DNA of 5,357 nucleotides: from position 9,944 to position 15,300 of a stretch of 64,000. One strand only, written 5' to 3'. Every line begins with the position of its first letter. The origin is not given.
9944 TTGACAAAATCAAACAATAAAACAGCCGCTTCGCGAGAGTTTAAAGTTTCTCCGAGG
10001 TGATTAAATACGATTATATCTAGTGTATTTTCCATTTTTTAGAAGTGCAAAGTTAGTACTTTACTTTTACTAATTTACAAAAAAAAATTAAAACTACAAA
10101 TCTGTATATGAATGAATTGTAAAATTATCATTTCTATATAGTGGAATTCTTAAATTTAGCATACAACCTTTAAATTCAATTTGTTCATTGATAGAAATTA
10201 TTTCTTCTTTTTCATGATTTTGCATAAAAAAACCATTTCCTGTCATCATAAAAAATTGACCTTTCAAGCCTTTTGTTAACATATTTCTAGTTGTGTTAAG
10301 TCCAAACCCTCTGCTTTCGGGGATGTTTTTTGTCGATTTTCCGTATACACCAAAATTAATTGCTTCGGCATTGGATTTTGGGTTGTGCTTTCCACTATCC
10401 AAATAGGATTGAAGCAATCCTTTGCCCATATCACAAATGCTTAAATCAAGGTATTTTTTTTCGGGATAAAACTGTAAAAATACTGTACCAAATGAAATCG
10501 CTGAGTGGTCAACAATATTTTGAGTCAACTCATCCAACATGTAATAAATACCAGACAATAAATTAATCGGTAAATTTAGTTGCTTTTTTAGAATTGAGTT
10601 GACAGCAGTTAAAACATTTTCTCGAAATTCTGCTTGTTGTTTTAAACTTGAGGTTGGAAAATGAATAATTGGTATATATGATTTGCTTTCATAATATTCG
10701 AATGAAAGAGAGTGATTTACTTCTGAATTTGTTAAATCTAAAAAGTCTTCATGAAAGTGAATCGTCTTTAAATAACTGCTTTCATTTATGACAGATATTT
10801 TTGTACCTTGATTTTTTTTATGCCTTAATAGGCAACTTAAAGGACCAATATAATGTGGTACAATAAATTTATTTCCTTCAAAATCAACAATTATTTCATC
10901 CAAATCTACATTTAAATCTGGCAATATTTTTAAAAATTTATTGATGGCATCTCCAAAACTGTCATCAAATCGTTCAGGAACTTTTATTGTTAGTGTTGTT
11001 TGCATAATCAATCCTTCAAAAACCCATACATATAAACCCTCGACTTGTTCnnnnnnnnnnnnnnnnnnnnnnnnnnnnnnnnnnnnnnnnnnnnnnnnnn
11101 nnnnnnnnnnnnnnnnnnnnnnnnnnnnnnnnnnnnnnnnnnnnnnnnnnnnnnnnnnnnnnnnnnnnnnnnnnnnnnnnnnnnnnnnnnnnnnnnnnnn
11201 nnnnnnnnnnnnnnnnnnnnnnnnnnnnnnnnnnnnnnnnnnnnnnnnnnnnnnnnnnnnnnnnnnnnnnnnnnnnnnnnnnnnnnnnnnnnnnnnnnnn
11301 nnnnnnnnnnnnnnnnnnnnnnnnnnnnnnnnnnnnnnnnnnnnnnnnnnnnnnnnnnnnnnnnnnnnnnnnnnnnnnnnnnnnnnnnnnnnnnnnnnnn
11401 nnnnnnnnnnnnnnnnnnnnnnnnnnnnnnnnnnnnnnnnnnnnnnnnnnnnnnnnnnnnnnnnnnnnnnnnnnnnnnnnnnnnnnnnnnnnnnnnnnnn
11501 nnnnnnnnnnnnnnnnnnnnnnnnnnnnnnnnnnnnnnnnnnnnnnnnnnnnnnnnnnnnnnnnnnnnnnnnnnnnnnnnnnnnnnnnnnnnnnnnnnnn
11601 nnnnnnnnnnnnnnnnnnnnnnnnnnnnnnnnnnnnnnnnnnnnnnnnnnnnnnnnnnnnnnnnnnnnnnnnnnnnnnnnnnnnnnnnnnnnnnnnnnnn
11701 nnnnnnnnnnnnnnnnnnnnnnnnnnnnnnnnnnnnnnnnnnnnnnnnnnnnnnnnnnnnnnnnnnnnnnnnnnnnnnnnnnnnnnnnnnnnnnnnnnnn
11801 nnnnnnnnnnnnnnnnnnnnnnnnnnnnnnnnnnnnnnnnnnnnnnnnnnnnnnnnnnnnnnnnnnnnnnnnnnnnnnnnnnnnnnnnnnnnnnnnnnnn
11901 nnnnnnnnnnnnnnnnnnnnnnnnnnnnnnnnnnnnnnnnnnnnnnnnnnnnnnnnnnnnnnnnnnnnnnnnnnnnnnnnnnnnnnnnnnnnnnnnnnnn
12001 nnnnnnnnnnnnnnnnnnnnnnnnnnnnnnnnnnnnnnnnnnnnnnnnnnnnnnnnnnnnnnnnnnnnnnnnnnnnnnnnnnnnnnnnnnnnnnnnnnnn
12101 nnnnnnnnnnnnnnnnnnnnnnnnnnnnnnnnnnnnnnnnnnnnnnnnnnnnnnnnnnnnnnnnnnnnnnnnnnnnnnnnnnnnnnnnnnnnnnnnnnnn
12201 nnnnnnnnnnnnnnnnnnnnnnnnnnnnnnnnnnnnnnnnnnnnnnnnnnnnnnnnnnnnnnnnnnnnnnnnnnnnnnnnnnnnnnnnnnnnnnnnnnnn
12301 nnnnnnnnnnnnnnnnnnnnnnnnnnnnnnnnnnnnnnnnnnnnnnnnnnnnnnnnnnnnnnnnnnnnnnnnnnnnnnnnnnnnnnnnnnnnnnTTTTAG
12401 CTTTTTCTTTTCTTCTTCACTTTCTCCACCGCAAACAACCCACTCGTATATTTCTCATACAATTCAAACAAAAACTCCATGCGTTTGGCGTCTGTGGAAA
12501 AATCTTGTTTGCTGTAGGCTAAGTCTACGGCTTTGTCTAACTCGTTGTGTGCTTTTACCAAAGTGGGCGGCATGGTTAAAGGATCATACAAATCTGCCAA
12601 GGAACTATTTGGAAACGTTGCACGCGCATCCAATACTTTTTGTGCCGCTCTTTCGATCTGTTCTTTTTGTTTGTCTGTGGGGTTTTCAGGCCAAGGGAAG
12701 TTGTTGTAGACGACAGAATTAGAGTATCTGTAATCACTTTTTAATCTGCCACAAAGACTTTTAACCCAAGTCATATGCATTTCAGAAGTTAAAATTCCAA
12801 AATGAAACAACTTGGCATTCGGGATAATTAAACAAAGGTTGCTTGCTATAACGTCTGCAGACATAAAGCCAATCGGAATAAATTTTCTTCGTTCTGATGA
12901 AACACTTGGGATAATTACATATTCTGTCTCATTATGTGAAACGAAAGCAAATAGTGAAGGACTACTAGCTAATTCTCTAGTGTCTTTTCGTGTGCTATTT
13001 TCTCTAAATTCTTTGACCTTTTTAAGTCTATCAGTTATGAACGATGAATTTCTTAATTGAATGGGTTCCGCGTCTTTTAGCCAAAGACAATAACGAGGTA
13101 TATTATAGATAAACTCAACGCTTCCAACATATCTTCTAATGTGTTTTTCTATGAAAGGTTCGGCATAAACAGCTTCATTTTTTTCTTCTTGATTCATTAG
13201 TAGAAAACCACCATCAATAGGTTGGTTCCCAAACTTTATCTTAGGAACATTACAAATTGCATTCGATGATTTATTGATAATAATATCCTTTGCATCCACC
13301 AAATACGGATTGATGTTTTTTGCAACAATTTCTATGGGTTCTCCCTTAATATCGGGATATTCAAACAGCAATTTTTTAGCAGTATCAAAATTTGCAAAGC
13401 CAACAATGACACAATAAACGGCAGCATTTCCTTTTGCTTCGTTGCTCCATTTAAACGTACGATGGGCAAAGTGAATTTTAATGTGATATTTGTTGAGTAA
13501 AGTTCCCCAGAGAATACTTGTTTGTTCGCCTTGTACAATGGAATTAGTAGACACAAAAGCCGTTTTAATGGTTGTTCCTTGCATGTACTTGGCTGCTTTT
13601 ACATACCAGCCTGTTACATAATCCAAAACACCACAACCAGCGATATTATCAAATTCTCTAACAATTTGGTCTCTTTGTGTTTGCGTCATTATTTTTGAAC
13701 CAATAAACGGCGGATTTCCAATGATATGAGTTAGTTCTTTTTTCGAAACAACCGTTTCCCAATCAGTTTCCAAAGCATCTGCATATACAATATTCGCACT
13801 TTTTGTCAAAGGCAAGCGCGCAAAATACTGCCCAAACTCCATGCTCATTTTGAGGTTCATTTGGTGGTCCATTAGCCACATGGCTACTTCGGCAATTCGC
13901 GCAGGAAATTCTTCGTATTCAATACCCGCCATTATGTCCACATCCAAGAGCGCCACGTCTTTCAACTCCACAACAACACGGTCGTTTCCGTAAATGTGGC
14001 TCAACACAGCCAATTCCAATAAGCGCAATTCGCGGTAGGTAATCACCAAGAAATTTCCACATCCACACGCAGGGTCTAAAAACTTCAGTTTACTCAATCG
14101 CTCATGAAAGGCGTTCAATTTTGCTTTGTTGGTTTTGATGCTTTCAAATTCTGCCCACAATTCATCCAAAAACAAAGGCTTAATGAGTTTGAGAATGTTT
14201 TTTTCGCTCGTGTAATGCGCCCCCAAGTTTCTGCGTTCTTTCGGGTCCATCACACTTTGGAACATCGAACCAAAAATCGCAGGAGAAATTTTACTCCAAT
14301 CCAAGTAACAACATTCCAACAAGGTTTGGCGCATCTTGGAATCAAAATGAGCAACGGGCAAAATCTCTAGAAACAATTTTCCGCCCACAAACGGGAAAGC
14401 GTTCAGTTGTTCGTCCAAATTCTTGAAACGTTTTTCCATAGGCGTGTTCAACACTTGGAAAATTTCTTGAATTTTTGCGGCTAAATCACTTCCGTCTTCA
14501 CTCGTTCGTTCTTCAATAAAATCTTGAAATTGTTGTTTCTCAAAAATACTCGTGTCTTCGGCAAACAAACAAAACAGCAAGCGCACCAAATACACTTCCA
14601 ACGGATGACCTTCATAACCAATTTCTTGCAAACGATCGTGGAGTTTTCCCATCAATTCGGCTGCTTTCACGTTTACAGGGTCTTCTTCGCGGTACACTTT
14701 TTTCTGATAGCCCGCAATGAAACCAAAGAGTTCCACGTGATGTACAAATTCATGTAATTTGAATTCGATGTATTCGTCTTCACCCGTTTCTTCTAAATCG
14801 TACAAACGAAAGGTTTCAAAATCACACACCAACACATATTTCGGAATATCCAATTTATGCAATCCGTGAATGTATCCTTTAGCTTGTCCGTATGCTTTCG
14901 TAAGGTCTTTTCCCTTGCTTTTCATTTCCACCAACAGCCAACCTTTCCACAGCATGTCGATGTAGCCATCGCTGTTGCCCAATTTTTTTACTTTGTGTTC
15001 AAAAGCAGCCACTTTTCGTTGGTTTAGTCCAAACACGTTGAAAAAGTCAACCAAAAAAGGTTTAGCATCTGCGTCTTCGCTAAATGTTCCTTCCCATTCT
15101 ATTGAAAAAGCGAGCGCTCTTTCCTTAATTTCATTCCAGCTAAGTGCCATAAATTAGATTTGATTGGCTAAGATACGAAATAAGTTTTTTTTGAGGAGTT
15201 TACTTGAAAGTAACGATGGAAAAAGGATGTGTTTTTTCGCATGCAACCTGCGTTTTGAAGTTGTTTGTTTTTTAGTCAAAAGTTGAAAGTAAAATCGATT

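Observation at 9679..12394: SIR2 NADase + SpoIIAB/RsbW-like GHKL ATPase + STAS-like protein: candidate partner-switch-gated abortive-infection system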

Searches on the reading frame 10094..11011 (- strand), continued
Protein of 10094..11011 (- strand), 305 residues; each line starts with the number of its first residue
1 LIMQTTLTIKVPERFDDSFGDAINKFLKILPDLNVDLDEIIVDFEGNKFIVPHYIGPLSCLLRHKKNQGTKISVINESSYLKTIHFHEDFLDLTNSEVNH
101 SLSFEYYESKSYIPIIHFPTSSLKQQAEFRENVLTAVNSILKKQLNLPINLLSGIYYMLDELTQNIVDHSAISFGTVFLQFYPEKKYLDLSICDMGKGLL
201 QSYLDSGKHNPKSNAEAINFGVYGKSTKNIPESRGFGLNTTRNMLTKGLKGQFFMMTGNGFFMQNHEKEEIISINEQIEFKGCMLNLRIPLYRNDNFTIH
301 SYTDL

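Call 101: get_annotated_region(hit=H15, flank=5000)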
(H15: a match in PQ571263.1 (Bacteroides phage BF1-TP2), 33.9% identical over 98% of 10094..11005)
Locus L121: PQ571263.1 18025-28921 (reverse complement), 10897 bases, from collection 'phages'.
description: Bacteroides phage BF1-TP2, complete genome.
organism: Bacteroides phage BF1-TP2 (NCBI taxid 3385211)
taxonomy: Viruses
host: Bacteroides fragilis BL19; source: sewage from septic tank; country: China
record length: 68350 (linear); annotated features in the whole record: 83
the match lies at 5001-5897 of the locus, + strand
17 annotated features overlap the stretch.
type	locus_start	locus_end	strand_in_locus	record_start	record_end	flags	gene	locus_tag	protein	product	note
CDS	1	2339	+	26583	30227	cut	-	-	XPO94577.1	hypothetical protein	BF1-TP2_gp49; BF1-TP2_gp49; None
CDS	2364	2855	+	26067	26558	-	-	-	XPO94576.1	hypothetical protein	BF1-TP2_gp48; BF1-TP2_gp48; None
CDS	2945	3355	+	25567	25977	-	-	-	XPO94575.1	endolysin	BF1-TP2_gp47; BF1-TP2_gp47; Annot2=(structure alignment-afuniprot50) AF-A0A854LPV0-F1-model_v4 Structural protein ...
CDS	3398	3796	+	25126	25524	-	-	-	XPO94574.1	DUF2829 domain-containing protein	BF1-TP2_gp46; BF1-TP2_gp46; None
CDS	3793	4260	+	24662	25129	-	-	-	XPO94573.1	hypothetical protein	BF1-TP2_gp45; BF1-TP2_gp45; None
CDS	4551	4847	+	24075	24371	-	-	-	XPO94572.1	Bac_DnaA_C domain-containing protein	BF1-TP2_gp44; BF1-TP2_gp44; Annot2=(structure alignment-afuniprot50) AF-A0A2M9G0T6-F1-model_v4 Chromosomal replication ...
CDS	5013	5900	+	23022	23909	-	-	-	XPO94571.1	ATP-binding protein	BF1-TP2_gp43; BF1-TP2_gp43; Annot2=(structure alignment-afuniprot50) AF-A0A1G6R3H2-F1-model_v4 Histidine ...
CDS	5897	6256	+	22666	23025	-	-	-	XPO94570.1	DUF4325 domain-containing protein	BF1-TP2_gp42; BF1-TP2_gp42; Annot2=(structure alignment-afuniprot50) AF-A0A0G0FJS7-F1-model_v4 STAS domain-containing ...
CDS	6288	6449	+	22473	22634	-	-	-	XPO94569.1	hypothetical protein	BF1-TP2_gp41; BF1-TP2_gp41; None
CDS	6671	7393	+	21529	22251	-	-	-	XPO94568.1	hypothetical protein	BF1-TP2_gp40; BF1-TP2_gp40; None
CDS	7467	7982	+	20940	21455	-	-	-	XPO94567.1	hypothetical protein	BF1-TP2_gp39; BF1-TP2_gp39; None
CDS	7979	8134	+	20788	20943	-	-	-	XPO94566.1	hypothetical protein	BF1-TP2_gp38; BF1-TP2_gp38; None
CDS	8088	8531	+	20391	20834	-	-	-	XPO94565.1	hypothetical protein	BF1-TP2_gp37; BF1-TP2_gp37; None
CDS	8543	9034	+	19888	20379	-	-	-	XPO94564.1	hypothetical protein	BF1-TP2_gp36; BF1-TP2_gp36; None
CDS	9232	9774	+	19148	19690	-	-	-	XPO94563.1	hypothetical protein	BF1-TP2_gp35; BF1-TP2_gp35; None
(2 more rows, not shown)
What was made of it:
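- K-S occurs in a Bacteroides phage (call 101). There is a phage-borne copy (call 101).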

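Call 102: get_annotated_region(hit=H12, flank=3500)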
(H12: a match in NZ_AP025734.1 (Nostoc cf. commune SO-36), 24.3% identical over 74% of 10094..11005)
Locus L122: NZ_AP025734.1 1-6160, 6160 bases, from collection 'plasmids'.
description: Nostoc cf. commune SO-36 plasmid pANSO36B, complete sequence
organism: Nostoc cf. commune SO-36 (NCBI taxid 449208)
taxonomy: Bacteria; Cyanobacteriota; Cyanophyceae; Nostocales; Nostocaceae; Nostoc; Nostoc commune; Nostoc cf. commune SO-36
host: -; source: -; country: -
typing (MOB-suite, as given by PLSDB): conjugative; relaxase MOBP; mating-pair formation MPF_T
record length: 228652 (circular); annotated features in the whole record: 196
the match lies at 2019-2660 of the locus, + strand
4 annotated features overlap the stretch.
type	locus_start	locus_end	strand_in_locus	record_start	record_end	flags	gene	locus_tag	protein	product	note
CDS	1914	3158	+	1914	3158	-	-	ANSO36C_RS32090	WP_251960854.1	DUF4325 domain-containing protein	-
CDS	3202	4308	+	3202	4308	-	-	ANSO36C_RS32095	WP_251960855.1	DUF5895 domain-containing protein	-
CDS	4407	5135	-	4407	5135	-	-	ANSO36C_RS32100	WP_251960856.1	hypothetical protein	-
CDS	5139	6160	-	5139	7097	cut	-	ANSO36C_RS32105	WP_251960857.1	M23 family peptidase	-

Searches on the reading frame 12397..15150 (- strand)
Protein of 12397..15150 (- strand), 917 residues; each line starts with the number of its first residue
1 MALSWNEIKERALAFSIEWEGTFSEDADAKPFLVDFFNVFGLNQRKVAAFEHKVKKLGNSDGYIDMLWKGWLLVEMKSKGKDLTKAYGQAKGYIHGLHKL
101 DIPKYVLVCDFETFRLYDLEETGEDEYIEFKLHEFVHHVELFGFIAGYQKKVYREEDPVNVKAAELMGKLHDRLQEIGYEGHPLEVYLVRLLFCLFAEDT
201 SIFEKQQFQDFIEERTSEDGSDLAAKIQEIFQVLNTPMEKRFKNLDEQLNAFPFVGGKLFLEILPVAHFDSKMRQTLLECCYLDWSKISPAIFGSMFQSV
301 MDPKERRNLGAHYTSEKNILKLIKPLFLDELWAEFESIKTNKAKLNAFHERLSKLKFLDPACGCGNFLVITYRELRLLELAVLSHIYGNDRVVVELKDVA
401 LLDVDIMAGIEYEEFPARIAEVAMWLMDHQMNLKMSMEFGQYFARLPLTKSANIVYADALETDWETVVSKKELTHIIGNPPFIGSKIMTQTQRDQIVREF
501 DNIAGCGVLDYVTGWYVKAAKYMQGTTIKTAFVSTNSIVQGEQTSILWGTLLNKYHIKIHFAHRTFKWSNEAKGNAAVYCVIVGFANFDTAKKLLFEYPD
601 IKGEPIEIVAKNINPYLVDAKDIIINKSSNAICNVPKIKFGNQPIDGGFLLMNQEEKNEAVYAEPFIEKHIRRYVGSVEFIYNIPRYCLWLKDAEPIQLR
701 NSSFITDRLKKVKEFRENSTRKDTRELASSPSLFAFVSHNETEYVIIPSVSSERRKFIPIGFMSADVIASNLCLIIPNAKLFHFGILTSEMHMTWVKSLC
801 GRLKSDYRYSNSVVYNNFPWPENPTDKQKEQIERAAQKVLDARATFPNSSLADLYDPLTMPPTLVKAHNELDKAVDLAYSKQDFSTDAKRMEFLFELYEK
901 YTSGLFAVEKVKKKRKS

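Call 3: search_protein_families(library=pfam, proteins=[window:12397-15150:-], max_evalue=1)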
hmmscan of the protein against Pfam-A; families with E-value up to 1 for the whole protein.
window:12397-15150:- (917 aa): 8 families
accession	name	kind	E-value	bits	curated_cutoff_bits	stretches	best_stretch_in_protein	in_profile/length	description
PF20473.4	MmeI_Mtase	-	1.1e-87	293.9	27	1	336-596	2-258/259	MmeI, DNA-methyltransferase domain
PF20466.3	MmeI_TRD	-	7e-74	248.1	27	1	620-822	2-206/207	MmeI, target recognition domain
PF20464.3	MmeI_N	-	2.1e-41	142.7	27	1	11-176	2-180/181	MmeI, N-terminal domain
PF20467.3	MmeI_C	-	5e-34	116.8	27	1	826-906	3-83/83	MmeI, C-terminal domain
PF20465.4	MmeI_hel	-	4.3e-23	82.3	27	1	182-260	1-75/75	MmeI, helicase spacer domain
PF07669.17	Eco57I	-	0.00093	19.8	25.3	1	409-558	5-160/171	Eco57I restriction-modification methylase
PF02384.22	N6_Mtase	-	0.001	18.9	20.4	1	356-493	49-146/311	N-6 DNA Methylase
PF06336.17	Corona_5a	-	0.049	14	27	1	363-407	6-53/64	Coronavirus 5a protein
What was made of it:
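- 12397..15150 (-): MmeI-family type IIG restriction-modification enzyme (917 aa). First gene of cassette 1. It matches all five Pfam MmeI domains (E 1e-87 to 4e-23, call 3).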

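Call 4: search_protein_families(library=padloc, proteins=[window:12397-15150:-], max_evalue=1)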
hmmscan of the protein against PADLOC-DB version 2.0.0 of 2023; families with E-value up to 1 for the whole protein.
window:12397-15150:- (917 aa): 26 families (the best 25 are shown)
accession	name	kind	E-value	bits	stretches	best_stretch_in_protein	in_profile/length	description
PDLC03598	REase_MTase_IIG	-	0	1212.5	1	2-903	2-909/912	Type IIG restriction enzyme-methyltransferase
PDLC03599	REase_MTase_IIG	-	3.9e-100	334.1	2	25-715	22-711/959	Type IIG restriction enzyme-methyltransferase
PDLC03627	REase_MTase_IIG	-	6.2e-86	287.1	2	76-460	109-511/1136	Type IIG restriction enzyme-methyltransferase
PDLC04134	mad2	-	1.5e-53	180.3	1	25-391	5-321/492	mads_2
PDLC02643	DrmMI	-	2.4e-31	106.5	2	470-889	866-1281/1347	DrmMI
PDLC02644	DrmMI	-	1.2e-13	48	3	745-886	682-827/988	DrmMI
PDLC02640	DrmMI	-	6.4e-11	38.6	1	755-896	776-922/1015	DrmMI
PDLC02646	DrmMI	-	5.1e-10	36.1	2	474-581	284-390/792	DrmMI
PDLC03335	MTase_II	-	5.9e-10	36.4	1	354-618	103-332/607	Type II methyltransferase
PDLC03630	REase_MTase_IIG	-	5.9e-07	25.7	1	294-403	355-453/1100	Type IIG restriction enzyme-methyltransferase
PDLC03580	REase_II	-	1.3e-05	21.2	1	293-408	362-469/1112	Type II restriction enzyme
PDLC03021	MTase_I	-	1.6e-05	22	1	357-492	188-292/491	Type I methyltransferase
PDLC02638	DrmMI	-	6.4e-05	19.3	1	300-375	545-620/935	DrmMI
PDLC03618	REase_MTase_IIG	-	0.00019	16.8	1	783-823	1165-1206/1429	Type IIG restriction enzyme-methyltransferase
PDLC03629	REase_MTase_IIG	-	0.00089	15.1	1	341-375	423-456/1182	Type IIG restriction enzyme-methyltransferase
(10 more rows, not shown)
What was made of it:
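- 12397..15150 (-): It matches the PADLOC REase_MTase_IIG model over its full length, 1212 bits (call 4).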

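Call 5: search_protein_families(library=ncbifam, proteins=[window:12397-15150:-], max_evalue=1)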
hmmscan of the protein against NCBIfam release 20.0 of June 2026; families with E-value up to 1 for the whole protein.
window:12397-15150:- (917 aa): 2 families
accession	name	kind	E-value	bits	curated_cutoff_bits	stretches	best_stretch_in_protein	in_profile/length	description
NF033455.1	BREX_6_MTaseX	exception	0.0022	15.6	900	1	332-378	307-353/1319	BREX-6 system adenine-specific DNA-methyltransferase PglX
NF033452.1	BREX_1_MTaseX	exception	0.0087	13.9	500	1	338-372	295-332/1210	BREX-1 system adenine-specific DNA-methyltransferase PglX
